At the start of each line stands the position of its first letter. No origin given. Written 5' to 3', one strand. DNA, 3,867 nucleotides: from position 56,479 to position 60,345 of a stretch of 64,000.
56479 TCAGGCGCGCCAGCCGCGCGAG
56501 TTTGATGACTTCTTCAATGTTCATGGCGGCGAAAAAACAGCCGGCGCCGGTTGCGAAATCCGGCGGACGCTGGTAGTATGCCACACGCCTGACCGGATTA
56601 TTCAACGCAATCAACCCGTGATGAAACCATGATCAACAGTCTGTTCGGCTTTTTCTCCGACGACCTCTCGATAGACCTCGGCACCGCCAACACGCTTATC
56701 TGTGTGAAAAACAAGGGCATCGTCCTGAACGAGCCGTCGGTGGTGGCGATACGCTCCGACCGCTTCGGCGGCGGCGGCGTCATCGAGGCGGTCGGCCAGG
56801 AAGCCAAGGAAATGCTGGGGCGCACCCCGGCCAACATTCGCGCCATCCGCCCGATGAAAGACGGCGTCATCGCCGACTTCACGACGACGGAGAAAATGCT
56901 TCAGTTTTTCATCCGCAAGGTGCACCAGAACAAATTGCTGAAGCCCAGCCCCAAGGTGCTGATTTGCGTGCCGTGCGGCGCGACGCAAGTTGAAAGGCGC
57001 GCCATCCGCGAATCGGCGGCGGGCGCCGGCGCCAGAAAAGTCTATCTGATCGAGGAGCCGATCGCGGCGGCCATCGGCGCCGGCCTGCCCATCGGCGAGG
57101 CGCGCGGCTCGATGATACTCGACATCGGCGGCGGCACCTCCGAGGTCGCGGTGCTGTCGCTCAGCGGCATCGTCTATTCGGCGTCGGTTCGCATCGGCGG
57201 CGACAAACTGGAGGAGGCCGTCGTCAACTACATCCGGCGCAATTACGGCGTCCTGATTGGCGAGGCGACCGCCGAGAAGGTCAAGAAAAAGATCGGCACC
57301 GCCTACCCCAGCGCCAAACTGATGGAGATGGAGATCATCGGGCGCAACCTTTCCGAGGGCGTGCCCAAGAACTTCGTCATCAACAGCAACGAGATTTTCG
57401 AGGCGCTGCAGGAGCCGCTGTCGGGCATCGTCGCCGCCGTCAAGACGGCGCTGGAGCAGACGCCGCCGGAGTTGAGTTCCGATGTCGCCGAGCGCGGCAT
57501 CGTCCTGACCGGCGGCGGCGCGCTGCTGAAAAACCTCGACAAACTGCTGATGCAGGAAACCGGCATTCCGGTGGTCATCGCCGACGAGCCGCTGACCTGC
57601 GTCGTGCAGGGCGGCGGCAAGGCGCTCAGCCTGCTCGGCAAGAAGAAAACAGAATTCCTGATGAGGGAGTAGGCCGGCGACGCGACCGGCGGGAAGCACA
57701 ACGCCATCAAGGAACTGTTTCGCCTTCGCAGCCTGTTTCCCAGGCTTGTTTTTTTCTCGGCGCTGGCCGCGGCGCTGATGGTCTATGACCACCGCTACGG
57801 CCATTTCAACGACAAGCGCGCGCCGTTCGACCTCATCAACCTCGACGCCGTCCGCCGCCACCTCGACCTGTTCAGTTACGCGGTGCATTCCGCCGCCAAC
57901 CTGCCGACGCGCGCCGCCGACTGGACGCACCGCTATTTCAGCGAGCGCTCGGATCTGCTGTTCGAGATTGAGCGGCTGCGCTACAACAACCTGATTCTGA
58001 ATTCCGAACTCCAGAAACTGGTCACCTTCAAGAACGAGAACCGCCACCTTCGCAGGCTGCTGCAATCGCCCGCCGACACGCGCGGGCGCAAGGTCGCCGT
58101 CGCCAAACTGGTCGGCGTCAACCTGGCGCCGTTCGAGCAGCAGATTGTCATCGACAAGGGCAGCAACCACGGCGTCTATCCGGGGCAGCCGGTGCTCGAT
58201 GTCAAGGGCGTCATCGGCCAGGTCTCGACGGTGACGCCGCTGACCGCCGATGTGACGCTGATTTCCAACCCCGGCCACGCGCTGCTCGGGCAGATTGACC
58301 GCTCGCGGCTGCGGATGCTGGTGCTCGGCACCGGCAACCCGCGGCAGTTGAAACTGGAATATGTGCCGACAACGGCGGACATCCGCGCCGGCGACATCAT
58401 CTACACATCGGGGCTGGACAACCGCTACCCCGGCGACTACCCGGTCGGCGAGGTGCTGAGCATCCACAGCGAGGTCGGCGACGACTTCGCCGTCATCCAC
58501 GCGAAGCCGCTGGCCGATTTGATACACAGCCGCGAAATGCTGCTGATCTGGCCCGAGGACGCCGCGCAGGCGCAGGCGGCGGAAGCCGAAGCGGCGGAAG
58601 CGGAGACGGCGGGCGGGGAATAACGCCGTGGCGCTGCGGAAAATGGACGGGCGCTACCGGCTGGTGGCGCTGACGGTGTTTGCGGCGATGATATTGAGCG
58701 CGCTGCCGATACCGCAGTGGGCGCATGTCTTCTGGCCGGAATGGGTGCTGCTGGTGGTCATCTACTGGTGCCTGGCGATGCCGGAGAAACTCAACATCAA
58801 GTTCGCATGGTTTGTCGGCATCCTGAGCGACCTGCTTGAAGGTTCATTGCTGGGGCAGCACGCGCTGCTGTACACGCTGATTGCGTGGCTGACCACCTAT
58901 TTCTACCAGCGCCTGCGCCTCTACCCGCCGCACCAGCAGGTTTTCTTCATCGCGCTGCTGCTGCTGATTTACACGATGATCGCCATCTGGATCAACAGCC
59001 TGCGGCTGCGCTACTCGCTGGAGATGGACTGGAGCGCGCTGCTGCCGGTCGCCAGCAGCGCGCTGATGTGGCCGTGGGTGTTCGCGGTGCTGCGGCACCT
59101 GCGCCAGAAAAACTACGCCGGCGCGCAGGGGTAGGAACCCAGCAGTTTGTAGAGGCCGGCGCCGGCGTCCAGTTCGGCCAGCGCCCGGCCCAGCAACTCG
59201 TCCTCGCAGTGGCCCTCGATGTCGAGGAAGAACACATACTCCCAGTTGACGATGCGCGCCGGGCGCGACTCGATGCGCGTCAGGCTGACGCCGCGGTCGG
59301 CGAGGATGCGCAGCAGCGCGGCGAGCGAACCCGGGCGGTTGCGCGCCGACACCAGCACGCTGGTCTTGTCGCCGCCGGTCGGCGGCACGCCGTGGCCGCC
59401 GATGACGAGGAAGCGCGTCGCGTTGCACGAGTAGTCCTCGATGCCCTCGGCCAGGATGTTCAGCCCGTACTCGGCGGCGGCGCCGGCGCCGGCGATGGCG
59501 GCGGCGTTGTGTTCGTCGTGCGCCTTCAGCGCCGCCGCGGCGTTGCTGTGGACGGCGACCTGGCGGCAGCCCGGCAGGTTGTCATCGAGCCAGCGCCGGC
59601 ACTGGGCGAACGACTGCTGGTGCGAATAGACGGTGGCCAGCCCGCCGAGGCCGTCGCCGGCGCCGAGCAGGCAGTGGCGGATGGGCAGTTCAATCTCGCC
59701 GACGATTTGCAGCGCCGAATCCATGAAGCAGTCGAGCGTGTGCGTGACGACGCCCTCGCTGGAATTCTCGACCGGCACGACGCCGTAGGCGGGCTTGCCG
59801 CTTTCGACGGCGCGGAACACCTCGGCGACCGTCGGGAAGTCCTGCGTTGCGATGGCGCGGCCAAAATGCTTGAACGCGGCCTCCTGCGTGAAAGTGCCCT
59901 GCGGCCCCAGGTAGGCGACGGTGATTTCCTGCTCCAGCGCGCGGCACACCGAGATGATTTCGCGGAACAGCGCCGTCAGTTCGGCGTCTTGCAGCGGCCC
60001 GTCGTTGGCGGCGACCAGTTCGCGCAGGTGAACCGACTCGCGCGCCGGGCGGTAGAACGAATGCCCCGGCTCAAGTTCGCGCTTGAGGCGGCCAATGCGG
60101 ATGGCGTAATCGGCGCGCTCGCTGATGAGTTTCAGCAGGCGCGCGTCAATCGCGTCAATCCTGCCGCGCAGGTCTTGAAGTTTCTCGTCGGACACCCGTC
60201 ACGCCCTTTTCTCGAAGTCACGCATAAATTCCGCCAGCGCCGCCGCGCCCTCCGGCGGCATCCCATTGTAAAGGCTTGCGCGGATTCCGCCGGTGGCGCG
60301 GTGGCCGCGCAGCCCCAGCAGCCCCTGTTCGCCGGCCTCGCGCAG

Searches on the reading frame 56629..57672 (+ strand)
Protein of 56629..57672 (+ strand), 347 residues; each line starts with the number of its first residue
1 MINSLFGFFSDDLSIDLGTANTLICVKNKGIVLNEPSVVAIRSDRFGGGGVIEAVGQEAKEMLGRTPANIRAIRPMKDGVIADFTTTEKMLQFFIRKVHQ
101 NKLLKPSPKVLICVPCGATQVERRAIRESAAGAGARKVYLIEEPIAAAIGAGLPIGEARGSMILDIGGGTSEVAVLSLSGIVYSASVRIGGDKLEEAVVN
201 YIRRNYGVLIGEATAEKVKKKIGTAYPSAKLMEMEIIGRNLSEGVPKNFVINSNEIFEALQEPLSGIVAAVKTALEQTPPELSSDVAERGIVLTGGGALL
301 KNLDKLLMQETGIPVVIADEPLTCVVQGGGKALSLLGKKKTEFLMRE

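Call 70: search_protein_families(library=pfam, proteins=[window:56629-57672:+], max_evalue=0.00001)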
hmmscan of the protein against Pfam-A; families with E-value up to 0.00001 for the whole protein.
window:56629-57672:+ (347 aa): 5 families
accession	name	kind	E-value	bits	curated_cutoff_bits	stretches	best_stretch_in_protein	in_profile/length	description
PF06723.19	MreB_Mbl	-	1.9e-142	474.4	27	1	11-336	2-322/327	MreB/Mbl protein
PF00012.26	HSP70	-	3.5e-12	45.8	20.6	1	98-209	124-241/599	Hsp70 protein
PF14450.12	FtsA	-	5.8e-12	46.5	31.8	1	163-319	2-111/127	Cell division protein FtsA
PF11104.14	PilM_2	-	5.1e-10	39.2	27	0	153-228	173-245/340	Type IV pilus assembly protein PilM;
PF00022.25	Actin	-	2.9e-09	36.4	27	0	69-205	58-190/410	Actin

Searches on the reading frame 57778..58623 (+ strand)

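Call 70: search_protein_families(library=pfam, proteins=[window:57778-58623:+], max_evalue=0.00001)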
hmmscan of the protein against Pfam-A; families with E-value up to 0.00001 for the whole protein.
window:57778-58623:+ (281 aa): 1 family
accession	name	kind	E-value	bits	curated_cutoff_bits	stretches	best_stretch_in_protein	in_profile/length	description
PF04085.20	MreC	-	9.8e-38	129.7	28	1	112-258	2-147/147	Rod shape-determining protein MreC, barrel core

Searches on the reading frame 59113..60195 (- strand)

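Call 70: search_protein_families(library=pfam, proteins=[window:59113-60195:-], max_evalue=0.00001)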
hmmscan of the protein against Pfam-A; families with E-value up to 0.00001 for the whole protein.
window:59113-60195:- (360 aa): 3 families
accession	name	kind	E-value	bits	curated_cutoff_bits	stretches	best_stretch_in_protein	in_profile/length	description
PF00800.23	PDT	-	2.3e-61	207.2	25.2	1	93-266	1-177/181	Prephenate dehydratase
PF01817.26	CM_2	-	5.5e-19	68.6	27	1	9-89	1-80/80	Chorismate mutase type II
PF01842.31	ACT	-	9.3e-13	48.1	27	1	278-342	1-64/66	ACT domain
